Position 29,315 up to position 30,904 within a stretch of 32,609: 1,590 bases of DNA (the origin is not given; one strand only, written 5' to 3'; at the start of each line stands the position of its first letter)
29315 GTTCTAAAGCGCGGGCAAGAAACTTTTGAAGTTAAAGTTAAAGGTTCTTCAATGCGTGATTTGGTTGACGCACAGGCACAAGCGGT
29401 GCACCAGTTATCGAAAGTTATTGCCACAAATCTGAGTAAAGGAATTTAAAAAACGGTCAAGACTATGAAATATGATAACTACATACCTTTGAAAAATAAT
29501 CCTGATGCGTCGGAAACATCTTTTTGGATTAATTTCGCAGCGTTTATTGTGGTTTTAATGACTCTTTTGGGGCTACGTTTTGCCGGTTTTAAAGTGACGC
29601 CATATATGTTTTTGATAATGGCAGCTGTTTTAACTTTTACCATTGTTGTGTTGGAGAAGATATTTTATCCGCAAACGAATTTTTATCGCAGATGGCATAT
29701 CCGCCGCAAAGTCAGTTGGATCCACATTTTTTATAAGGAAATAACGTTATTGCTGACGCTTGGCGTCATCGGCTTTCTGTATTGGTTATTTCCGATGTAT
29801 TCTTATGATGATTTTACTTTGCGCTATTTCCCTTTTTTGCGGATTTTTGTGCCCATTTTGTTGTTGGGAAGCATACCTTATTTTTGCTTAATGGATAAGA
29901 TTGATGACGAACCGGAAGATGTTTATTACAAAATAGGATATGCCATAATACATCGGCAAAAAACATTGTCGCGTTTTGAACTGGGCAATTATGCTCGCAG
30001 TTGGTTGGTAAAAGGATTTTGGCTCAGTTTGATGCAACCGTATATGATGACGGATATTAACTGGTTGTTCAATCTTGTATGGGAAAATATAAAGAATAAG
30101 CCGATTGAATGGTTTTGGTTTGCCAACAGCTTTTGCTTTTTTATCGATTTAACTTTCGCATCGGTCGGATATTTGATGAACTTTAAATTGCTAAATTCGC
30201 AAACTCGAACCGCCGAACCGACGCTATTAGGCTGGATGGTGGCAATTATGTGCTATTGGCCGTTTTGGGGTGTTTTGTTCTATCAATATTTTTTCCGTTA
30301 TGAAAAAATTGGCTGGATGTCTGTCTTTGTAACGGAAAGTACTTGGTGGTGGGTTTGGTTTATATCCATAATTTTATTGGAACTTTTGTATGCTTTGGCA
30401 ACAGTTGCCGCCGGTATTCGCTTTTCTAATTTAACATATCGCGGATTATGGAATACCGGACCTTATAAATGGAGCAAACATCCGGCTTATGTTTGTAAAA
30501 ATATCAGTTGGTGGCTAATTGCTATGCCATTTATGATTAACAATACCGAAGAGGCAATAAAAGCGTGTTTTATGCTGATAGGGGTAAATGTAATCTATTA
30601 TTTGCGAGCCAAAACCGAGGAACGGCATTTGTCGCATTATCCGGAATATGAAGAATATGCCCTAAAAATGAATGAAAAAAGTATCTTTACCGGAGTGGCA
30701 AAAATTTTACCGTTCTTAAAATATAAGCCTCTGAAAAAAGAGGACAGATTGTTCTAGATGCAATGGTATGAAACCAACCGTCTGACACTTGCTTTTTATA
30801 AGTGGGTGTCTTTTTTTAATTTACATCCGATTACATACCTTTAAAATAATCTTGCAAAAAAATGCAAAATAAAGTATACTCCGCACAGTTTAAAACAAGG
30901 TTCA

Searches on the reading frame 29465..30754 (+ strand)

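Call 89: search_protein_families(library=pfam, proteins=[window:29465-30754:+], max_evalue=0.00001)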
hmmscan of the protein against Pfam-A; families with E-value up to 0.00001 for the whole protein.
window:29465-30754:+ (430 aa): 1 family
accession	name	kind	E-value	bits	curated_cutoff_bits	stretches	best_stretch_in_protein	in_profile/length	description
PF04140.19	ICMT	-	4.7e-06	27.4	24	1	326-391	33-95/95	Isoprenylcysteine carboxyl methyltransferase (ICMT) family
